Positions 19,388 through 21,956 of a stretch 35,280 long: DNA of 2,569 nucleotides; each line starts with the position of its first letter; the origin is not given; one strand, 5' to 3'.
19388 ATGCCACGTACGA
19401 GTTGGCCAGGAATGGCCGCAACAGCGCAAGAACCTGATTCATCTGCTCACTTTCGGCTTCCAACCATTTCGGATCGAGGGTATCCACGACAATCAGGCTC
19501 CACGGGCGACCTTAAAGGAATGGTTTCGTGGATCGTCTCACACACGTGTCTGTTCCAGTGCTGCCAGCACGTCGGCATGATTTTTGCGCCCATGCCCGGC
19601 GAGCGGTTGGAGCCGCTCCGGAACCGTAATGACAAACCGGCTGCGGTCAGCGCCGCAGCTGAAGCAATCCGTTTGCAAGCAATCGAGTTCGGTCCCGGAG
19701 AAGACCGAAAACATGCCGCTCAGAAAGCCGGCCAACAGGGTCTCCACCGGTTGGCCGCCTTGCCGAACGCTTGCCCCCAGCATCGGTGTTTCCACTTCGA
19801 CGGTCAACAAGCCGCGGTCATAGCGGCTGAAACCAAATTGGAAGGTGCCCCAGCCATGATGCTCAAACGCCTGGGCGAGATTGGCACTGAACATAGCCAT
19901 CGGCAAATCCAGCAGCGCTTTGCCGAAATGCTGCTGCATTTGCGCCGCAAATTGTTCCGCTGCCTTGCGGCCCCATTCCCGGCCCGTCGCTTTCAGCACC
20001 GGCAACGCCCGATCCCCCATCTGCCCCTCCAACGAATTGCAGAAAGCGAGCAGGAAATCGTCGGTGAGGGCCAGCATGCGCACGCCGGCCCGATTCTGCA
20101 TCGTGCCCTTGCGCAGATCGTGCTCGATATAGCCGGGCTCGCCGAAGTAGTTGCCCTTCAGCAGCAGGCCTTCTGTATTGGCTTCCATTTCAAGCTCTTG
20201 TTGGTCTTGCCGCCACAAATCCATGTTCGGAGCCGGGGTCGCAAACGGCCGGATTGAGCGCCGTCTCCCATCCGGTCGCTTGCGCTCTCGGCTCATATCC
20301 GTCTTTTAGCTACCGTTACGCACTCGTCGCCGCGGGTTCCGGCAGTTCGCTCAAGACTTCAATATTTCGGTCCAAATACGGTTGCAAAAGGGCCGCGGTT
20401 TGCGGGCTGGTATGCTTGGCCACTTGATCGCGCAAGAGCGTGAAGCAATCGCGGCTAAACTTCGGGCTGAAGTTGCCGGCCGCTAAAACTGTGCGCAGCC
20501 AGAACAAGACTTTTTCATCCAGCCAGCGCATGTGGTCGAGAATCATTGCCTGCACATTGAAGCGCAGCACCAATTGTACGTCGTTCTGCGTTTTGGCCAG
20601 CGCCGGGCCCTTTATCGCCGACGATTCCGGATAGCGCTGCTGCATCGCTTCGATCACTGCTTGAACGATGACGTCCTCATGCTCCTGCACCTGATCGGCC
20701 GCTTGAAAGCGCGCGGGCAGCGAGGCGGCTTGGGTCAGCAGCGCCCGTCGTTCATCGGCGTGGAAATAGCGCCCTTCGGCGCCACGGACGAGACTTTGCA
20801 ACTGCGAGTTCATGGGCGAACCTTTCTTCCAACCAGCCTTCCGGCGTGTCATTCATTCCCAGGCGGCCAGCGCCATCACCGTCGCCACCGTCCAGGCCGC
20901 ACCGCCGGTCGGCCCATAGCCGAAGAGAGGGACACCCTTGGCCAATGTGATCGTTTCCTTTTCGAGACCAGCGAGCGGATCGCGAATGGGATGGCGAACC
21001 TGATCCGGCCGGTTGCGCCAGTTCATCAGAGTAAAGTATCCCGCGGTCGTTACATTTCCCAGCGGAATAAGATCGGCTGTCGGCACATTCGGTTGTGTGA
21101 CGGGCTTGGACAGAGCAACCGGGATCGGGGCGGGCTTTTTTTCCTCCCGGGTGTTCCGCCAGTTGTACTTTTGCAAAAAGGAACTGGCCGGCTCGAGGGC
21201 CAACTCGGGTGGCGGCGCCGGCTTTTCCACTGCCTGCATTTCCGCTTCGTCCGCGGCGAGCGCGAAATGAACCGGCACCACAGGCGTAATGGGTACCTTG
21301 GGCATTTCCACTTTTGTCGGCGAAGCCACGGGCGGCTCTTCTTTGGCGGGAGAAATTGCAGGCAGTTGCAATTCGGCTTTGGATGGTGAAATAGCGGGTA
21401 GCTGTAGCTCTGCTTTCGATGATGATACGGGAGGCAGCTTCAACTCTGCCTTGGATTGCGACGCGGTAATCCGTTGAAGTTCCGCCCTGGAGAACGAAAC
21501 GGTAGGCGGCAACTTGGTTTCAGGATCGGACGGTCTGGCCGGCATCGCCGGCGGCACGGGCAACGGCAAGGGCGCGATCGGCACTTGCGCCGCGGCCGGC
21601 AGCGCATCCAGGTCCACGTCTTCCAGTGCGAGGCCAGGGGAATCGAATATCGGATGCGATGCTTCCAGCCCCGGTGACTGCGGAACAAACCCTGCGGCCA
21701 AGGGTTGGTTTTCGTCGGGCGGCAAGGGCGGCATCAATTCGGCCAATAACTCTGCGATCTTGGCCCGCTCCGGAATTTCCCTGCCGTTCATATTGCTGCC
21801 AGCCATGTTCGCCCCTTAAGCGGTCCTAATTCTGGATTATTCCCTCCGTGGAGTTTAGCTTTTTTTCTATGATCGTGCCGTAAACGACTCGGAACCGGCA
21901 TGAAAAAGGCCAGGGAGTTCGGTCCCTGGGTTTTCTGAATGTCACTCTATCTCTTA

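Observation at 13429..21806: Co-directional cluster: Pro-rich repeat protein - phycobilisome-like globin - V4R/Bet3-like - Walker A K-to-R ParA paralog - ParA::3xWD40 giant - Hsp20 - Rieske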

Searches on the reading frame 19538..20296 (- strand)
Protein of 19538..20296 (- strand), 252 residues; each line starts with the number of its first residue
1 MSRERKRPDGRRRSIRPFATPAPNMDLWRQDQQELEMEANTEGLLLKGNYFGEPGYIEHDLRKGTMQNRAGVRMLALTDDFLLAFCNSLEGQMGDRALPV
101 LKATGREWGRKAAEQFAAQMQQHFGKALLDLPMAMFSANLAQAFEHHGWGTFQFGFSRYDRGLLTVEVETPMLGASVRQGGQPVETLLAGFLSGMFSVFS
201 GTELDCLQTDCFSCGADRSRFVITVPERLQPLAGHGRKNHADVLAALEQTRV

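Call 4: search_protein_families(library=pfam, proteins=[window:19538-20296:-], max_evalue=0.01)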
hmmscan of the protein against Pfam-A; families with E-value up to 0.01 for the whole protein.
window:19538-20296:- (252 aa): 2 families
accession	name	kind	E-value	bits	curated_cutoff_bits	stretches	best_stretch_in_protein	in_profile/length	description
PF02830.23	V4R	-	1.1e-07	32.2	31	1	166-224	3-61/62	V4R domain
PF03500.18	Cellsynth_D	-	0.0096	16.5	23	0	110-195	23-103/110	Cellulose synthase subunit D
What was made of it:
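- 19538..20188 (-): V4R-B (216 aa; the longest ORF extends to 20296). It has a full MopR/DmpR-type small-molecule sensor fold and is of the slr0147 type. PF02830 32.2 bits (call 4).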

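Call 5: search_protein_families(library=ncbifam, proteins=[window:19538-20296:-], max_evalue=0.01)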
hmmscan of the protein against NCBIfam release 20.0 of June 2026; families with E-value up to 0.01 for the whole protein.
window:19538-20296:- (252 aa): 1 family
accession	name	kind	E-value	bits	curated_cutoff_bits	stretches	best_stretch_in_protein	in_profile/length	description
NF053755.1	MsvR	equivalog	3.1e-05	23.8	220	1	96-223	125-236/236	transcriptional factor MsvR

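Call 38: search_protein_families(library=padloc, proteins=[window:19538-20296:-], max_evalue=0.001)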
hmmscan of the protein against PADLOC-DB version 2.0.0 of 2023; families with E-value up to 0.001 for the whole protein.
window:19538-20296:- (252 aa): 0 families

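Call 66: find_homologous_proteins(query=window:19538-20188:-, max_evalue=0.001)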
Query window:19538-20188:- (216 aa): 20 proteins with E <= 0.001 among 723 candidates.
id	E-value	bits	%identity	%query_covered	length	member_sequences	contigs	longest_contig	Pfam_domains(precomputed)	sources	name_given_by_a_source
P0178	6.9e-142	489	100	100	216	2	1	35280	PF02830.24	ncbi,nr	ncbi:MAG TPA: 4-vinyl reductase [Gemmataceae bacterium]|nr:4-vinyl reductase [Gemmataceae bacterium]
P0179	5.2e-107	375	76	100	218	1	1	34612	PF02830.24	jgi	jgi:predicted hydrocarbon binding protein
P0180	4.0e-102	359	74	100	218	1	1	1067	PF02830.24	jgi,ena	-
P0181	4.9e-102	358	73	100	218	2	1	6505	PF02830.24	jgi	jgi:predicted hydrocarbon binding protein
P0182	1.1e-79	285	58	100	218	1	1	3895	PF02830.24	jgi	jgi:predicted hydrocarbon binding protein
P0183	4.7e-77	277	55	100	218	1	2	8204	PF02830.24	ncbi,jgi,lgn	jgi:predicted hydrocarbon binding protein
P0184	1.6e-76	275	54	100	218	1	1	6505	PF02830.24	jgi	jgi:uncharacterized protein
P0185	1.0e-72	263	57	99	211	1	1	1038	PF02830.24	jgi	jgi:predicted hydrocarbon binding protein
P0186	5.5e-70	254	51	100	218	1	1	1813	PF02830.24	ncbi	-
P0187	2.3e-66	242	51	100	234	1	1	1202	-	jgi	jgi:predicted hydrocarbon binding protein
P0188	4.6e-65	238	53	99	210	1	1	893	-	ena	-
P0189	6.2e-65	237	52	100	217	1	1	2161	-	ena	-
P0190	3.0e-63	232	52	100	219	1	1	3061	-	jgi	-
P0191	1.4e-52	197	53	81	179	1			-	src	-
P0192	9.0e-38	148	41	88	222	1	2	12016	PF02830.24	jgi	jgi:uncharacterized protein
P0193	9.7e-37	145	37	94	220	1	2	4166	PF02830.24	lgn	-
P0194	1.7e-32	131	38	84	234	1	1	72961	PF02830.24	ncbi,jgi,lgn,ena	jgi:predicted hydrocarbon binding protein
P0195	2.0e-32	131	38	87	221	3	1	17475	PF02830.24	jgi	jgi:uncharacterized protein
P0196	2.6e-31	127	32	90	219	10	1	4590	PF02830.24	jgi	jgi:predicted hydrocarbon binding protein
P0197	1.7e-30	125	34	93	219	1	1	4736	PF02830.24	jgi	jgi:uncharacterized protein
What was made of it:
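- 19538..20188 (-): NCBI names it 4-vinyl reductase, 216 aa (call 66).
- Checked: NCBI annotates it as 216 aa (call 66).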

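Call 67: find_encoding_contigs(protein=P0194, flank=10000, max_places=2)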
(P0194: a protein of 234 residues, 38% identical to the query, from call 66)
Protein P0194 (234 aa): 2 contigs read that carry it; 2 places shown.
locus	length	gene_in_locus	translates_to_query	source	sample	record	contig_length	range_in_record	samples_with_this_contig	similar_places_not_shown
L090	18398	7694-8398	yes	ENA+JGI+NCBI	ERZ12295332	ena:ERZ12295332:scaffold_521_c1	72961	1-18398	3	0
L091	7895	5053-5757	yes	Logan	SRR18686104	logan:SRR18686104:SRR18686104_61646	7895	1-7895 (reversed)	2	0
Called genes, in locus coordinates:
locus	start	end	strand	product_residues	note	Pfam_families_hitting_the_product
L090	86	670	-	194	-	PF04026:SpoVG, PF12773:DZR (weak)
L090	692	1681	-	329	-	PF00288:GHMP_kinases_N, PF08544:GHMP_kinases_C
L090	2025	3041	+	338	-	-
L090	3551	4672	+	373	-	PF00069:Pkinase, PF07714:PK_Tyr_Ser-Thr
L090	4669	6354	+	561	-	PF00989:PAS (weak), PF02518:HATPase_c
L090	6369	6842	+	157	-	PF00111:Fer2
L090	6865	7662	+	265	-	PF02830:V4R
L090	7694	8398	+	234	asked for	PF02830:V4R (weak)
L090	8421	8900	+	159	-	PF00502:Phycobilisome (weak)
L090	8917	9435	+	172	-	PF00502:Phycobilisome (weak)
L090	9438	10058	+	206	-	PF01126:Heme_oxygenase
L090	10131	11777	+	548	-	PF00111:Fer2 (weak), PF00069:Pkinase, PF01636:APH (faint), PF03109:ABC1, PF07714:PK_Tyr_Ser-Thr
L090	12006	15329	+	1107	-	PF23500:DUF7133, PF13646:HEAT_2 (weak), PF00034:Cytochrom_C (faint)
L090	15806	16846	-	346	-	PF00248:Aldo_ket_red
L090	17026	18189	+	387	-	-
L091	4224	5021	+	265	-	PF02830:V4R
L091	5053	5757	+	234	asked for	PF02830:V4R (weak)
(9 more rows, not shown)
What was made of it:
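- A canonical planctomycete BBAG cluster carries an STK, a PAS histidine kinase and a Fer2::Pkinase fusion (call 67).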

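Call 68: find_encoding_contigs(protein=P0195, flank=10000, max_places=2)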
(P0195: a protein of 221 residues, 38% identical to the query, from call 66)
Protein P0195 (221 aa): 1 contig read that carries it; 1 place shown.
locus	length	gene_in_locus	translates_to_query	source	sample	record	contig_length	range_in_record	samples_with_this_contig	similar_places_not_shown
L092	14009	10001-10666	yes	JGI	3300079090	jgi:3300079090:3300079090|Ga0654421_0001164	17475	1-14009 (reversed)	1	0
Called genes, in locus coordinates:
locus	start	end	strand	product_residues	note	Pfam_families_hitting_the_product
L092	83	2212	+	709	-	PF02743:dCache_1, PF00672:HAMP, PF00211:Guanylate_cyc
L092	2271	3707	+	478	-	PF00924:MS_channel_2nd, PF21082:MS_channel_3rd (weak), PF00027:cNMP_binding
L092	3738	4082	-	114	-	-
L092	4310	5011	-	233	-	PF02678:Pirin, PF07883:Cupin_2 (faint), PF17954:Pirin_C_2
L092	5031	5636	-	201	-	PF00881:Nitroreductase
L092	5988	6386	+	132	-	PF01638:HxlR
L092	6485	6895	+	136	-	PF04134:DCC1-like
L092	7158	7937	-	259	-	PF02548:Pantoate_transf, PF13714:PEP_mutase (weak)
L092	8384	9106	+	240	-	PF02830:V4R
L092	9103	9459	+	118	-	-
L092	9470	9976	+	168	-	PF00502:Phycobilisome (weak)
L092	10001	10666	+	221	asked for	PF02830:V4R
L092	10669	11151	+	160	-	PF00111:Fer2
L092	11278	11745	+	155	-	PF00502:Phycobilisome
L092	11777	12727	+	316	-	PF07719:TPR_2 (faint), PF13371:TPR_9, PF13414:TPR_11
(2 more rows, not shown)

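Call 69: find_encoding_contigs(protein=P0192, flank=10000, max_places=2)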
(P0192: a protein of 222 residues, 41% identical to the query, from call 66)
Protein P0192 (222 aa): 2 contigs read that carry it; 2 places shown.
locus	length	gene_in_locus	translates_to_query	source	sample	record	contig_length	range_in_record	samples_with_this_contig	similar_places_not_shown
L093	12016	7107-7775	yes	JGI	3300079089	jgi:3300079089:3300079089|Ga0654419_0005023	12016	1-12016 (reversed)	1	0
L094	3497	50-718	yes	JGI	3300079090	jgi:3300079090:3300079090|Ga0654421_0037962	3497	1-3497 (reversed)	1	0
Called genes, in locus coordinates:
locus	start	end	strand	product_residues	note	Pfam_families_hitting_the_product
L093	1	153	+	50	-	?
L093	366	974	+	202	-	PF05685:Uma2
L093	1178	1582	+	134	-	PF01451:LMWPc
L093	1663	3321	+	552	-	PF07176:DUF1400, PF07224:Chlorophyllase, PF03403:PAF-AH_p_II (weak), PF12146:Hydrolase_4 (weak)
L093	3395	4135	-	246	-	PF13489:Methyltransf_23, PF13847:Methyltransf_31, PF08241:Methyltransf_11, PF08242:Methyltransf_12, PF13649:Methyltransf_25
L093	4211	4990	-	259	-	PF02548:Pantoate_transf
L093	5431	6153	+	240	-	PF02830:V4R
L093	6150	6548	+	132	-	-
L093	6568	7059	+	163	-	PF00502:Phycobilisome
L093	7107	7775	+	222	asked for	PF02830:V4R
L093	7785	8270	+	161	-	PF00111:Fer2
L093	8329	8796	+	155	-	PF00502:Phycobilisome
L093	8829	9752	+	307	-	PF00515:TPR_1 (faint), PF07719:TPR_2 (faint), PF13181:TPR_8 (faint), PF13371:TPR_9, PF13414:TPR_11 (weak)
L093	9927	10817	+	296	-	-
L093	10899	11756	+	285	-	PF00069:Pkinase, PF07714:PK_Tyr_Ser-Thr, PF03109:ABC1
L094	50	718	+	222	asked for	PF02830:V4R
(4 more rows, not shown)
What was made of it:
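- Tried and rejected: The canonical clusters use Fer2 (calls 67-69).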

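Call 75: predict_structure(alignment_id=A4)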
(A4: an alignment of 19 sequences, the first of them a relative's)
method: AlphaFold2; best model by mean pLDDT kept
length: 216 residues; sequences in the alignment: 19
mean_pLDDT: 77.3   pTM: 0.76
mean pLDDT of the five models: 77.3, 76.2, 75.3, 74.3, 73.5
residues with pLDDT >= 90: 72; 70-90: 83; 50-70: 27; < 50: 34
segments of 3 or more residues with pLDDT < 50: 1-21, 25-29, 35-40
pLDDT, mean of each block of 10 residues (from residue 1): 32 41 49 48 72 83 90 92 88 86 87 85 93 77 69 94 94 85 93 78 86 78
secondary structure, 60 per line:
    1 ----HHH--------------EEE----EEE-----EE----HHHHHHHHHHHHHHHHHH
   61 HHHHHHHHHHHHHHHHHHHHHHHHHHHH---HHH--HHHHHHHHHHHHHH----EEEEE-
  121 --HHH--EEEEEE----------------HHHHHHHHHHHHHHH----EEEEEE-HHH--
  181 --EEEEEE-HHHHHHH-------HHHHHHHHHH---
elements in order: E22-24 E29-31 H43-88 H97-110 E115-119 E128-133 H150-164 E169-174 E183-188 H190-196 H204-213

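Call 77: fold_search(model_id=the predicted structure, library=pdb)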
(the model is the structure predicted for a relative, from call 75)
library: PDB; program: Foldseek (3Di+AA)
matches with E <= 10: 243; with E <= 0.001: 56
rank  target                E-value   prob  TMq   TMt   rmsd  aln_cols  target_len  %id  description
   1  5kbe_A                1.5e-08  1.00  0.60  0.64   6.1       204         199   16  CRYSTAL STRUCTURE OF THE AROMATIC SENSOR DOMAIN OF MOPR IN COMPLEX WITH PHENOL (released 2016-07-13)
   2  5kbh_A                2.9e-08  1.00  0.60  0.64   6.3       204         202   16  CRYSTAL STRUCTURE OF THE AROMATIC SENSOR DOMAIN OF MOPR IN COMPLEX WITH 3-CHLORO-PHENOL (released 2016-07-13)
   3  6iy8_C                8.3e-08  1.00  0.58  0.29   6.7       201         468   17  DmpR-phenol complex of Pseudomonas putida (released 2020-06-10)
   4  6iy8_A                8.3e-08  1.00  0.59  0.30  10.4       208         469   17  DmpR-phenol complex of Pseudomonas putida (released 2020-06-10)
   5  5kbg_A                9.3e-08  1.00  0.59  0.62   7.3       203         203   17  CRYSTAL STRUCTURE OF THE AROMATIC SENSOR DOMAIN OF MOPR IN COMPLEX WITH OCRESOL (released 2016-07-13)
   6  5frz_A                9.8e-08  1.00  0.59  0.65   6.7       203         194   18  crystal structure of the phenol-responsive sensory domain of the transcription activator PoxR with 3,4-dimethylphenol (released 2016-03-30)
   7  5kbe_B                1.0e-07  1.00  0.58  0.61   8.0       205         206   16  CRYSTAL STRUCTURE OF THE AROMATIC SENSOR DOMAIN OF MOPR IN COMPLEX WITH PHENOL (released 2016-07-13)
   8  5fru_A                1.3e-07  1.00  0.56  0.61   6.8       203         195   18  crystal structure of the phenol-responsive sensory domain of the transcription activator PoxR (released 2016-03-30)
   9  5frv_A                1.6e-07  1.00  0.59  0.63   6.8       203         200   17  crystal structure of the phenol-responsive sensory domain of the transcription activator PoxR in complex with 4-methyl (released 2016-03-30)
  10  5kbi_A                1.8e-07  1.00  0.60  0.64   6.4       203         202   16  CRYSTAL STRUCTURE OF THE AROMATIC SENSOR DOMAIN OF MOPR IN COMPLEX WITH CATACHOL (released 2016-07-13)
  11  6iy8_B                2.1e-07  1.00  0.57  0.29   6.8       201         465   17  DmpR-phenol complex of Pseudomonas putida (released 2020-06-10)
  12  7vqf                  2.2e-07  1.00  0.57  0.64   4.8       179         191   16  Phenol binding protein, MopR (released 2022-09-07)
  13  5frx_A                2.5e-07  1.00  0.60  0.65   6.6       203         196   17  crystal structure of the phenol-responsive sensory domain of the transcription activator PoxR in complex with 4-nitrop (released 2016-03-30)
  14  5kbi_B                2.6e-07  1.00  0.58  0.62   7.8       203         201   16  CRYSTAL STRUCTURE OF THE AROMATIC SENSOR DOMAIN OF MOPR IN COMPLEX WITH CATACHOL (released 2016-07-13)
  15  5kbg_B                2.8e-07  1.00  0.57  0.61   7.8       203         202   15  CRYSTAL STRUCTURE OF THE AROMATIC SENSOR DOMAIN OF MOPR IN COMPLEX WITH OCRESOL (released 2016-07-13)
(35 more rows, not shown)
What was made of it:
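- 19538..20188 (-): Foldseek gives MopR/DmpR/PoxR at E about 1e-8 and Bet3/TRAPPC3 at E about 1e-5 to 1e-4 (calls 75, 77).
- On V4R / Bet3 fold: Foldseek matches MopR/DmpR/PoxR, MJ1460 and Bet3 with probability 1.00 (call 77).
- Closest known: MopR/DmpR/XylR aromatic-sensing domains and TRAPP Bet3. Same: The V4R-B model superposes on these folds: E about 1e-8 for the sensor domains and 1e-5 to 1e-4 for Bet3 (call 77).
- Checked: The fold search of a V4R-B model (pLDDT 77) matches the MopR/DmpR/PoxR sensor domains, a V4R structure and TRAPP Bet3 (calls 75, 77).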

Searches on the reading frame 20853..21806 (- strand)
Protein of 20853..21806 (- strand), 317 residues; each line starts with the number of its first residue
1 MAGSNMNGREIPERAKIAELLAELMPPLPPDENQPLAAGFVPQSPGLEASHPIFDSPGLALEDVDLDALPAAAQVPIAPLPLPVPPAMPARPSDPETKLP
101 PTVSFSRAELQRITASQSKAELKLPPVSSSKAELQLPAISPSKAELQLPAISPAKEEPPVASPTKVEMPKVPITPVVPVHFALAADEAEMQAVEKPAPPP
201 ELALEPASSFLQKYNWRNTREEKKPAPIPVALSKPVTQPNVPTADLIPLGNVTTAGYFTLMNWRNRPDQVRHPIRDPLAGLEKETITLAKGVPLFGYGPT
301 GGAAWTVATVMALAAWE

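Call 4: search_protein_families(library=pfam, proteins=[window:20853-21806:-], max_evalue=0.01)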
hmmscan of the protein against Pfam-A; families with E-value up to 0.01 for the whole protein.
window:20853-21806:- (317 aa): 0 families

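Call 5: search_protein_families(library=ncbifam, proteins=[window:20853-21806:-], max_evalue=0.01)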
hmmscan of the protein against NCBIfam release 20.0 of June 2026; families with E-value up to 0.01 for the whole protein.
window:20853-21806:- (317 aa): 0 families
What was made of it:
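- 20853..21806 (-): Protein X (317 aa). It is Pro-rich and mostly disordered. It has an N-terminal helix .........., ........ repeats, two internal FxxxNWRN motifs and a C-terminal ...AAWE. It is the elongated counterpart of the small protein at the slr0145 position of cyanobacterial clusters. No Pfam or NCBIfam hit (calls 4, 5).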

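Call 38: search_protein_families(library=padloc, proteins=[window:20853-21806:-], max_evalue=0.001)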
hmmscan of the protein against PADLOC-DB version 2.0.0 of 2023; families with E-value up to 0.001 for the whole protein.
window:20853-21806:- (317 aa): 0 families

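Call 55: find_homologous_proteins(query=window:20853-21806:-, max_evalue=0.001)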
Query window:20853-21806:- (317 aa): 8 proteins with E <= 0.001 among 8000 candidates.
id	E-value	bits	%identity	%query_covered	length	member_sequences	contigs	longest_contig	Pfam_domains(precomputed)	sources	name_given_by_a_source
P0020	1.8e-196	670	100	100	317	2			-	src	-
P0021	7.5e-81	290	50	100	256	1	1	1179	-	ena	-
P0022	2.9e-76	275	48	100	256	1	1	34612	-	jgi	jgi:hypothetical protein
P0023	7.2e-72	261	47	100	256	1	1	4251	-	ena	-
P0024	6.6e-53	198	41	100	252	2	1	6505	-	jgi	jgi:hypothetical protein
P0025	5.1e-22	97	44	35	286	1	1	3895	-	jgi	jgi:hypothetical protein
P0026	5.6e-9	54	31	100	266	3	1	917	-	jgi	jgi:hypothetical protein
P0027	2.1e-7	49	42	23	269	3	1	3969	-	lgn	-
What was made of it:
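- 20853..21806 (-): The family is tiny: 8 clusters among 5.8e9 proteins (call 55).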

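Call 64: predict_structure(alignment_id=A3)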
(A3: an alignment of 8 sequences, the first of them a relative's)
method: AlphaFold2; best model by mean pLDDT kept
length: 317 residues; sequences in the alignment: 8
mean_pLDDT: 49.2   pTM: 0.14
mean pLDDT of the five models: 49.2, 48.0, 45.6, 41.5, 40.1
residues with pLDDT >= 90: 0; 70-90: 2; 50-70: 142; < 50: 173
segments of 3 or more residues with pLDDT < 50: 2-4, 34-51, 72-74, 102-105, 115-118, 129-135, 142-148, 150-152, 154-157, 159-171, 179-193, 223-250, 261-264, 274-276, 278-299, 315-317
pLDDT, mean of each block of 10 residues (from residue 1): 51 60 65 45 42 49 53 55 65 48 49 50 50 48 48 45 38 45 36 49 57 55 47 42 42 51 50 47 45 45 54 47
secondary structure, 60 per line:
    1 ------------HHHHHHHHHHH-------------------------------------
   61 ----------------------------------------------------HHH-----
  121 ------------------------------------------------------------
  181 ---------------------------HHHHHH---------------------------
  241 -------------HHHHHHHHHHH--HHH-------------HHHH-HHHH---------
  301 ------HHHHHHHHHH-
elements in order: H13-23 H208-213 H254-264 H283-286 H288-291 H307-316
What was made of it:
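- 20853..21806 (-): The AF2 model has mean pLDDT 49, with helices only at the four motifs (call 64).
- X is predicted to be largely disordered (call 64).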
